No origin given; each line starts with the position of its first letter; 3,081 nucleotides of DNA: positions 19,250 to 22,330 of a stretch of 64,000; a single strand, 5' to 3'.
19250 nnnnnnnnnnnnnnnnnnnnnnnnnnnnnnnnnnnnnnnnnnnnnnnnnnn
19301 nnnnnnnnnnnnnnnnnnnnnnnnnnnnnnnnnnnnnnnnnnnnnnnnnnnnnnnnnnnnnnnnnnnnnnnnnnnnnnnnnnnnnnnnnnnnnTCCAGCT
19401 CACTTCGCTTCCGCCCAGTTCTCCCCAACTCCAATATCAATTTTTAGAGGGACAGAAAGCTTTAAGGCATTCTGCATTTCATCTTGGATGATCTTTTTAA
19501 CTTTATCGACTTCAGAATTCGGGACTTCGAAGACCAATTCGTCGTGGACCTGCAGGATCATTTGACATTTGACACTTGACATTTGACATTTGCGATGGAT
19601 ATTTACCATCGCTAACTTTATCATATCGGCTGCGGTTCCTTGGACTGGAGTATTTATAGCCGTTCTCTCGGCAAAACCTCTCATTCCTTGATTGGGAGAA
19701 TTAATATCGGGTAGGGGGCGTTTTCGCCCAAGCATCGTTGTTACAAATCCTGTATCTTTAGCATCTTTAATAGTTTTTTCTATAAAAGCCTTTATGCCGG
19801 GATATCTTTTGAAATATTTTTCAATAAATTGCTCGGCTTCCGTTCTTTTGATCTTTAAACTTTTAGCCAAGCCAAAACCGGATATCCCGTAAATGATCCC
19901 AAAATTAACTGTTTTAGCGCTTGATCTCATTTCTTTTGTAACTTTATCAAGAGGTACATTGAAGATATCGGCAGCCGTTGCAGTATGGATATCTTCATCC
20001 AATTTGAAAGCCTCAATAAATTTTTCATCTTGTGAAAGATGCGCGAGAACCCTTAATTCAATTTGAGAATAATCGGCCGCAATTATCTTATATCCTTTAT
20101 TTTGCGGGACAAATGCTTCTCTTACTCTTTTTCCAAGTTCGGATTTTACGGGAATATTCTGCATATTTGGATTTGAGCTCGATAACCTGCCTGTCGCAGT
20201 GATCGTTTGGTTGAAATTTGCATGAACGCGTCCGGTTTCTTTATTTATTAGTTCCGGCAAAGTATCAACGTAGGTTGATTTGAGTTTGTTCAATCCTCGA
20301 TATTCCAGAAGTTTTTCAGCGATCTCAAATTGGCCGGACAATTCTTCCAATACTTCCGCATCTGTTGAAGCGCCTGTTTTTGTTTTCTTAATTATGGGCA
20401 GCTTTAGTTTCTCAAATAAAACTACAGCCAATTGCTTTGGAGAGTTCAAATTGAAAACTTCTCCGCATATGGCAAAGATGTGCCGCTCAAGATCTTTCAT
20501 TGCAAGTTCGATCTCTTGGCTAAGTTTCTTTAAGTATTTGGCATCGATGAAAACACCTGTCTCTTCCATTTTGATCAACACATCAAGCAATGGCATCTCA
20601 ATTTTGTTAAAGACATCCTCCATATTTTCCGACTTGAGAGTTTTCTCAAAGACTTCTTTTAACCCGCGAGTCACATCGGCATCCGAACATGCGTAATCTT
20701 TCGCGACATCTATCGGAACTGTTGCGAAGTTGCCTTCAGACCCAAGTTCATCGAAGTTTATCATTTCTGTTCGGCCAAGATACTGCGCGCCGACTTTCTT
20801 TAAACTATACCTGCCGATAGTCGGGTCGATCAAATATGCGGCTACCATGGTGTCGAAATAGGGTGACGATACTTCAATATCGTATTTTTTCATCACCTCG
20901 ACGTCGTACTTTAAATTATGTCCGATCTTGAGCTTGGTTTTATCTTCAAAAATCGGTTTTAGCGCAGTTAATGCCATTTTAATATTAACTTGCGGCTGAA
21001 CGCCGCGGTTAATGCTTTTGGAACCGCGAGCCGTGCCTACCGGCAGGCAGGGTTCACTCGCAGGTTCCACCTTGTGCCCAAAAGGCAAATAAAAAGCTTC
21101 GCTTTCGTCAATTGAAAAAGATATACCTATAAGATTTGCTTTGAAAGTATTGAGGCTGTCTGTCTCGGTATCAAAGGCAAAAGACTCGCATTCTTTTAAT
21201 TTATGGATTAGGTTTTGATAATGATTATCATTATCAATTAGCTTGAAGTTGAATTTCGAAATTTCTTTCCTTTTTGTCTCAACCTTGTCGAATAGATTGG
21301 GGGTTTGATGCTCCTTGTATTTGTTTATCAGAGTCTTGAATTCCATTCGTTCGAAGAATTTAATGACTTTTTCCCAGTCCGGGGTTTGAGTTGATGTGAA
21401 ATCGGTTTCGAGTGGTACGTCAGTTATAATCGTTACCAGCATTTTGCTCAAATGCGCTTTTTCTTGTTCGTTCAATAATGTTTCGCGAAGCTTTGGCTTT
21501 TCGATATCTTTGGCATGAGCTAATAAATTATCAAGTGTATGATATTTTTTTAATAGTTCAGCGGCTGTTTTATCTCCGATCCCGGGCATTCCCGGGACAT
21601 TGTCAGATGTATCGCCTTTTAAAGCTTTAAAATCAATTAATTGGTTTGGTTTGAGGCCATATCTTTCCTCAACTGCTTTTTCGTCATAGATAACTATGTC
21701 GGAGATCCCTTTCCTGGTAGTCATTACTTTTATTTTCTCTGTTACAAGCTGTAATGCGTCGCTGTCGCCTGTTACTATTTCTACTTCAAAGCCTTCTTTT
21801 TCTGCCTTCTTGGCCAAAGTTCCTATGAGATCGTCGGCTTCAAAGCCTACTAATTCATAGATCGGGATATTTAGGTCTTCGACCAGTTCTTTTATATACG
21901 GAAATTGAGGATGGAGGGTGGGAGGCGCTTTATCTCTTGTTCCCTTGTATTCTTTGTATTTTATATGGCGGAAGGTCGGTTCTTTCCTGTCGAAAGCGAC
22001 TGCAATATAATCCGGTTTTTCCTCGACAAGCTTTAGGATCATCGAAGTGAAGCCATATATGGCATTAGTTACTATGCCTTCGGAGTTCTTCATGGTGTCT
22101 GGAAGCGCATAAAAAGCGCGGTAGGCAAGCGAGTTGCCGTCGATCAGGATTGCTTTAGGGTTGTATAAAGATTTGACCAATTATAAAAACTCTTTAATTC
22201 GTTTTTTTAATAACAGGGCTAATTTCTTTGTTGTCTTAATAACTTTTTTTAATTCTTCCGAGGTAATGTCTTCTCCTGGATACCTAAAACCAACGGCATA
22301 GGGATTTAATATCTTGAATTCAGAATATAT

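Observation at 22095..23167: MNT/HEPN toxin-antitoxin cassette inserted exactly at the polA start codon, flanked by 65-bp direct repeats with a fossil polA start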

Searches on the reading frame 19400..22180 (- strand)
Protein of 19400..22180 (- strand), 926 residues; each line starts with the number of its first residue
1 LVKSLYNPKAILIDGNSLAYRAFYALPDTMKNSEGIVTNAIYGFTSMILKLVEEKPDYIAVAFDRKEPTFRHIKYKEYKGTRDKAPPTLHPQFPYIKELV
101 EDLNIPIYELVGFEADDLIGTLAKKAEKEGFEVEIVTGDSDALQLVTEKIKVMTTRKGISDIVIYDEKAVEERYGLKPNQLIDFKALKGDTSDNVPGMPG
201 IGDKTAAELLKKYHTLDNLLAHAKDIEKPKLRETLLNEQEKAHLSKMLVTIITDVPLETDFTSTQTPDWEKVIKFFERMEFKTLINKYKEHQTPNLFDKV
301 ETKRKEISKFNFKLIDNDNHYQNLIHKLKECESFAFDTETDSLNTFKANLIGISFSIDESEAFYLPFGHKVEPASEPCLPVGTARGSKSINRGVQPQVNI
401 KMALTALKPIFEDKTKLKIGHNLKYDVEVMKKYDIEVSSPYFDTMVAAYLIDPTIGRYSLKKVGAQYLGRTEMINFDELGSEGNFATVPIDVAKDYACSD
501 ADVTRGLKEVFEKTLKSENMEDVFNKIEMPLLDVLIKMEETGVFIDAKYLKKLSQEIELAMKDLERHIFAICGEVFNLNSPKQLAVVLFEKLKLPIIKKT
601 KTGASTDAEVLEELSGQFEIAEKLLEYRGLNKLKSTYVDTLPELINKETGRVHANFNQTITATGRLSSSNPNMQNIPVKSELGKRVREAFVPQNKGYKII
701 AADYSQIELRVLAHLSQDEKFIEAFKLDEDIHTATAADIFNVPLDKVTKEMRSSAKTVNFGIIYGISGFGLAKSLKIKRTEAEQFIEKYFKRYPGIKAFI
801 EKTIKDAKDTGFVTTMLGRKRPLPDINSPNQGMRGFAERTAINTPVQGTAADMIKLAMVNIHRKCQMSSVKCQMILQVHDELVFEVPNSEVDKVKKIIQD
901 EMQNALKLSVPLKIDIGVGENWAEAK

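Call 4: search_protein_families(library=pfam, proteins=[window:19400-22180:-], max_evalue=0.01)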
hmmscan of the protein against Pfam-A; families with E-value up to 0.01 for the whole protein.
window:19400-22180:- (926 aa): 5 families
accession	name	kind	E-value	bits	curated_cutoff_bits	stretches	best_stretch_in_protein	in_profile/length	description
PF00476.26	DNA_pol_A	-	6.6e-170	565.6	34.3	1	548-924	2-381/381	DNA polymerase family A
PF02739.22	5_3_exonuc_N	-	1.1e-60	204.5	34.3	1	10-175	2-164/164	5'-3' exonuclease, N-terminal resolvase-like domain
PF01367.25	5_3_exonuc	-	6.2e-32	110.4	40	1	177-269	2-94/97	5'-3' exonuclease, C-terminal SAM fold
PF01612.26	DNA_pol_A_exo1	-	2.7e-29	102.6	23.6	1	315-515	4-172/173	3'-5' exonuclease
PF22619.2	DNA_polI_exo1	-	1e-06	29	27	1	401-467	34-100/140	DNA polymerase I, ribonuclease H-like domain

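Call 13: find_homologous_proteins(query=window:19400-22180:-, max_evalue=1e-50)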
Query window:19400-22180:- (926 aa): 7729 proteins with E <= 1e-50 among 8000 candidates; the best 120 are listed.
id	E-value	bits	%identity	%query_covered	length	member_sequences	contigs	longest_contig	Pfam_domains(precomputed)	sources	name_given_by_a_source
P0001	0.0e+0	2061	100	100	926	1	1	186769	PF01612.27,PF01367.26,PF02739.23,PF22619.3,PF00476.27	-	-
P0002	0.0e+0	1546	76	99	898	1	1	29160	PF01612.27,PF01367.26,PF02739.23,PF22619.3,PF00476.27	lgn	-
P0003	0.0e+0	1368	68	99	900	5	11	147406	PF01612.27,PF01367.26,PF02739.23,PF22619.3,PF00476.27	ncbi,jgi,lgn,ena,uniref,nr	ncbi:DNA polymerase I [candidate division WOR-1 bacterium RIFOXYA2_FULL_36_21]|uniref:DNA polymerase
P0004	0.0e+0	1235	64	99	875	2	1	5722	PF01612.27,PF01367.26,PF02739.23,PF00476.27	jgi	-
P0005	0.0e+0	1230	62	99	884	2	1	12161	PF01612.27,PF01367.26,PF02739.23,PF00476.27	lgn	-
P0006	0.0e+0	1229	62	99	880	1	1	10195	PF01612.27,PF01367.26,PF02739.23,PF22619.3,PF00476.27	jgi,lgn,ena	-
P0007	0.0e+0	1222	62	99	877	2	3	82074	PF01612.27,PF01367.26,PF02739.23,PF00476.27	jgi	jgi:DNA polymerase-1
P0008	0.0e+0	1222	64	97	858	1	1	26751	PF01612.27,PF01367.26,PF02739.23,PF22619.3,PF00476.27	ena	-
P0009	0.0e+0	1221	62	99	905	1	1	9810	PF01612.27,PF01367.26,PF02739.23,PF00476.27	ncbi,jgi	ncbi:MAG: DNA polymerase I [Candidatus Margulisiibacteriota bacterium]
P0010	0.0e+0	1219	62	99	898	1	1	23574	PF01612.27,PF01367.26,PF02739.23,PF00476.27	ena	-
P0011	0.0e+0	1219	63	99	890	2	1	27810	PF01612.27,PF01367.26,PF02739.23,PF00476.27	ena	-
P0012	0.0e+0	1201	61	99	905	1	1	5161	PF01612.27,PF01367.26,PF02739.23,PF22619.3,PF00476.27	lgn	-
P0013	0.0e+0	1200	61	99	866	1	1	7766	PF01612.27,PF01367.26,PF02739.23,PF00476.27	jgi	-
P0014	0.0e+0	1194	61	99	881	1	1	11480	PF01612.27,PF01367.26,PF02739.23,PF00476.27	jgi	jgi:DNA polymerase-1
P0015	0.0e+0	1193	61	99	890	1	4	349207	PF01612.27,PF01367.26,PF02739.23,PF22619.3,PF00476.27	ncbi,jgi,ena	-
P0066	0.0e+0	1122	59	99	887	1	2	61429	PF01612.27,PF01367.26,PF02739.23,PF22619.3,PF00476.27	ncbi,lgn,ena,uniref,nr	ncbi:MAG: DNA polymerase I [Candidatus Saganbacteria bacterium]|uniref:DNA polymerase I n=1 Tax=Cand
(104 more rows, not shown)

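Call 15: find_encoding_contigs(protein=P0002, flank=6000, max_places=3)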
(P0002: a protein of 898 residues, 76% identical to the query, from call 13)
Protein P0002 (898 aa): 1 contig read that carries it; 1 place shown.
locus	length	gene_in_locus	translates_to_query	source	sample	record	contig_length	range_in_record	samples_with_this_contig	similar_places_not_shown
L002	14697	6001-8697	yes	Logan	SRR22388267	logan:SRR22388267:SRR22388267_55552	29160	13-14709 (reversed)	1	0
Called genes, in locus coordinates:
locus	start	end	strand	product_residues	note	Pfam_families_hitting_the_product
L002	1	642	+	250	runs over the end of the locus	PF01048:PNP_UDP_1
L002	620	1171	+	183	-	PF00156:Pribosyltran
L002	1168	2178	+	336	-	PF01008:IF-2B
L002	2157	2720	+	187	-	PF00596:Aldolase_II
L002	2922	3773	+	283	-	PF00318:Ribosomal_S2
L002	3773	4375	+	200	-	PF22566:UBA_8 (faint), PF25025:EF-Ts_N (weak), PF00889:EF_TS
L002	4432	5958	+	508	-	-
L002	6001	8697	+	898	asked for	PF02739:5_3_exonuc_N, PF01367:5_3_exonuc, PF01612:DNA_pol_A_exo1, PF22619:DNA_polI_exo1 (weak), PF00476:DNA_pol_A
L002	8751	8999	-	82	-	PF00076:RRM_1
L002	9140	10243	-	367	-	PF04055:Radical_SAM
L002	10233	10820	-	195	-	-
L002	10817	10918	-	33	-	-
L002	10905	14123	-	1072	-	PF25596:CPSase_L_D1, PF02222:ATP-grasp (weak), PF02786:CPSase_L_D2, PF02787:CPSase_L_D3, PF25596:CPSase_L_D1, PF02222:ATP-grasp, PF02786:CPSase_L_D2, PF02142:MGS, +4 more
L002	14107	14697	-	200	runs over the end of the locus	?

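Call 16: find_encoding_contigs(protein=P0003, flank=6000, max_places=3)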
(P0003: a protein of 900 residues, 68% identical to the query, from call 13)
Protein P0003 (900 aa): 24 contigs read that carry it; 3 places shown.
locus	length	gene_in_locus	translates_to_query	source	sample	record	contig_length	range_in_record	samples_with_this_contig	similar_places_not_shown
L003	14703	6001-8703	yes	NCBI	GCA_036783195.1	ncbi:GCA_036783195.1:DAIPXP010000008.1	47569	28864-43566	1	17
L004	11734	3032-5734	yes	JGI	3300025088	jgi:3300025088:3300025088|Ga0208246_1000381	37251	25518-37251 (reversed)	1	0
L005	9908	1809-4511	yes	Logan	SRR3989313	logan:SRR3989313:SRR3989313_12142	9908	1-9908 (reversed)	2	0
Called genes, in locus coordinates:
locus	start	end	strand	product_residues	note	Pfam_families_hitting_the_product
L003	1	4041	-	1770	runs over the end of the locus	PF13589:HATPase_c_3 (weak)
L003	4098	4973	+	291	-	PF00318:Ribosomal_S2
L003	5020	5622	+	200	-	PF00889:EF_TS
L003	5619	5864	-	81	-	PF18765:Polbeta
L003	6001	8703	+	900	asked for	PF02739:5_3_exonuc_N, PF01367:5_3_exonuc, PF01612:DNA_pol_A_exo1, PF22619:DNA_polI_exo1 (weak), PF00476:DNA_pol_A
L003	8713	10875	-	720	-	PF13328:HD_4, PF01966:HD (weak), PF04607:RelA_SpoT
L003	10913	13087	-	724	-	PF00732:GMC_oxred_N (faint)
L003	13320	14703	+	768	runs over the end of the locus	PF14559:TPR_19 (weak), PF00515:TPR_1 (weak), PF07719:TPR_2 (weak), PF13414:TPR_11 (weak), PF13424:TPR_12, PF14559:TPR_19, PF21033:RMD1-3 (weak), PF00515:TPR_1 (weak), +14 more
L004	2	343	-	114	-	?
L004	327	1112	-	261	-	PF01168:Ala_racemase_N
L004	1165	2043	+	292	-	PF00318:Ribosomal_S2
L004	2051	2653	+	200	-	PF00889:EF_TS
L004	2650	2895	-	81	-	PF18765:Polbeta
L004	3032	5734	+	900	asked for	PF02739:5_3_exonuc_N, PF01367:5_3_exonuc, PF01612:DNA_pol_A_exo1, PF22619:DNA_polI_exo1 (weak), PF00476:DNA_pol_A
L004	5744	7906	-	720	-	PF13328:HD_4, PF01966:HD (weak), PF04607:RelA_SpoT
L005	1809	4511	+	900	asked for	PF02739:5_3_exonuc_N, PF01367:5_3_exonuc, PF01612:DNA_pol_A_exo1, PF22619:DNA_polI_exo1 (weak), PF00476:DNA_pol_A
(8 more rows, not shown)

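Call 50: search_protein_families(library=ncbifam, proteins=[L002:4432-5958:+], max_evalue=0.01)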
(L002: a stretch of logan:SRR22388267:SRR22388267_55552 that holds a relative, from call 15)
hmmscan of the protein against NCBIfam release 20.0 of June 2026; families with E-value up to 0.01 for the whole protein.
L002:4432-5958:+ (508 aa): 0 families

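Call 67: find_encoding_contigs(protein=P0066, flank=5000, max_places=2)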
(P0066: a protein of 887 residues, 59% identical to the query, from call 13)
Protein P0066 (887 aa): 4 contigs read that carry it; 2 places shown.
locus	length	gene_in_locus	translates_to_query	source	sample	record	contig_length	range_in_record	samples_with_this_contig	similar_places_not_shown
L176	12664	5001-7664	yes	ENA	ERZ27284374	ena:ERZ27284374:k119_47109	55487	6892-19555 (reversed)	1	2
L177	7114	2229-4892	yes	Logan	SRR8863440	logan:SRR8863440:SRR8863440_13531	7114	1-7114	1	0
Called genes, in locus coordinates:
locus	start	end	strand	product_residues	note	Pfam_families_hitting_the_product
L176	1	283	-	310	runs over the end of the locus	PF00294:PfkB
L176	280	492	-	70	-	PF02325:CCB3_YggT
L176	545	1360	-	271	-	PF03807:F420_oxidored, PF14748:P5CR_dimer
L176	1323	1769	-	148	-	PF04472:SepF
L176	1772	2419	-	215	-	PF01168:Ala_racemase_N, PF02784:Orn_Arg_deC_N (weak)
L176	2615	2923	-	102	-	PF01909:NTP_transf_2, PF18765:Polbeta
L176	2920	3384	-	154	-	PF08780:NTase_sub_bind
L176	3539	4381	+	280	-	PF00318:Ribosomal_S2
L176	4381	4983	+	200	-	PF25025:EF-Ts_N (weak), PF00889:EF_TS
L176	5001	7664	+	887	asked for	PF02739:5_3_exonuc_N, PF01367:5_3_exonuc, PF01612:DNA_pol_A_exo1, PF22619:DNA_polI_exo1, PF00476:DNA_pol_A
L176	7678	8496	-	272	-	-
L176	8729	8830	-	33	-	-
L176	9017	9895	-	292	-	PF04055:Radical_SAM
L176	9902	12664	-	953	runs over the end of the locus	PF07676:PD40 (faint), PF26549:Tricorn_N (faint), PF26550:Tricorn_2nd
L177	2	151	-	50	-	?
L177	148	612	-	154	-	PF08780:NTase_sub_bind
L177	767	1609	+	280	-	PF00318:Ribosomal_S2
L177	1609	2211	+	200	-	PF25025:EF-Ts_N (weak), PF00889:EF_TS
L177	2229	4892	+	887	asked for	PF02739:5_3_exonuc_N, PF01367:5_3_exonuc, PF01612:DNA_pol_A_exo1, PF22619:DNA_polI_exo1, PF00476:DNA_pol_A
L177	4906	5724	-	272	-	-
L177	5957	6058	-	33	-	-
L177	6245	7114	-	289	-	?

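Call 68: find_encoding_contigs(protein=P0007, flank=5000, max_places=2)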
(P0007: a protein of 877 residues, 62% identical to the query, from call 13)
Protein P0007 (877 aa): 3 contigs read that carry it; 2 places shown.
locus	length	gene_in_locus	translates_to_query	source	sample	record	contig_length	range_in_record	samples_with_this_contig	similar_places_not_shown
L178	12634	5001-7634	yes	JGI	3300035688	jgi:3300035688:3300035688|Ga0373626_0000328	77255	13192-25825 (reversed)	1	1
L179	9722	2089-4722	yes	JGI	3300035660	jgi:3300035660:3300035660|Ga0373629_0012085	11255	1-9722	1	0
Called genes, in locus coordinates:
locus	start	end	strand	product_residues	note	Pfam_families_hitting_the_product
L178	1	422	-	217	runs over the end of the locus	PF00596:Aldolase_II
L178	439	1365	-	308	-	PF00294:PfkB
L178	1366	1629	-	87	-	PF02325:CCB3_YggT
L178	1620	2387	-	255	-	PF03807:F420_oxidored, PF14748:P5CR_dimer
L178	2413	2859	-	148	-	PF04472:SepF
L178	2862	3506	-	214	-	PF01168:Ala_racemase_N, PF02784:Orn_Arg_deC_N (weak)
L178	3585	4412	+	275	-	PF00318:Ribosomal_S2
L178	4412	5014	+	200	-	PF22566:UBA_8 (weak), PF00889:EF_TS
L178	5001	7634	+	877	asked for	PF02739:5_3_exonuc_N, PF01367:5_3_exonuc, PF01612:DNA_pol_A_exo1, PF00476:DNA_pol_A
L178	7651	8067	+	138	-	PF13527:Acetyltransf_9 (faint), PF00583:Acetyltransf_1, PF13302:Acetyltransf_3 (weak), PF13673:Acetyltransf_10, PF13420:Acetyltransf_4 (faint), PF13508:Acetyltransf_7, PF08445:FR47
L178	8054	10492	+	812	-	PF02574:S-methyl_trans, PF00809:Pterin_bind, PF02607:B12-binding_2, PF02310:B12-binding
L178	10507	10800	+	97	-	PF11950:DUF3467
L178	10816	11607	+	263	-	PF00364:Biotin_lipoyl (faint), PF25917:BSH_RND, PF25973:BSH_CzcB, PF25885:HH_EMRA (weak), PF25876:HH_MFP_RND, PF25893:HH_CzcB, PF25954:Beta-barrel_RND_2 (weak), PF25990:Beta-barrel_YknX (weak)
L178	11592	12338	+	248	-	PF00005:ABC_tran, PF13304:AAA_21 (weak)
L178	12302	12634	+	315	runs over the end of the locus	PF00005:ABC_tran, PF13304:AAA_21 (faint), PF13732:DrrA1-3_C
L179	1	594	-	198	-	?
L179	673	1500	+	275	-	PF00318:Ribosomal_S2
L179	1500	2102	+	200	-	PF22566:UBA_8 (weak), PF00889:EF_TS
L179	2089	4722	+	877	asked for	PF02739:5_3_exonuc_N, PF01367:5_3_exonuc, PF01612:DNA_pol_A_exo1, PF00476:DNA_pol_A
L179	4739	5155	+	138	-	PF13527:Acetyltransf_9 (faint), PF00583:Acetyltransf_1, PF13302:Acetyltransf_3 (weak), PF13673:Acetyltransf_10, PF13420:Acetyltransf_4 (faint), PF13508:Acetyltransf_7, PF08445:FR47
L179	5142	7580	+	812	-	PF02574:S-methyl_trans, PF00809:Pterin_bind, PF02607:B12-binding_2, PF02310:B12-binding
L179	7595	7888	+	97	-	PF11950:DUF3467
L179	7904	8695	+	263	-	PF00364:Biotin_lipoyl (faint), PF25917:BSH_RND, PF25973:BSH_CzcB, PF25885:HH_EMRA (weak), PF25876:HH_MFP_RND, PF25893:HH_CzcB, PF25954:Beta-barrel_RND_2 (weak), PF25990:Beta-barrel_YknX (weak)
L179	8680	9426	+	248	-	PF00005:ABC_tran, PF13304:AAA_21 (weak)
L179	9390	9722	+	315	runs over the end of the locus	PF00005:ABC_tran, PF13304:AAA_21 (faint), PF13732:DrrA1-3_C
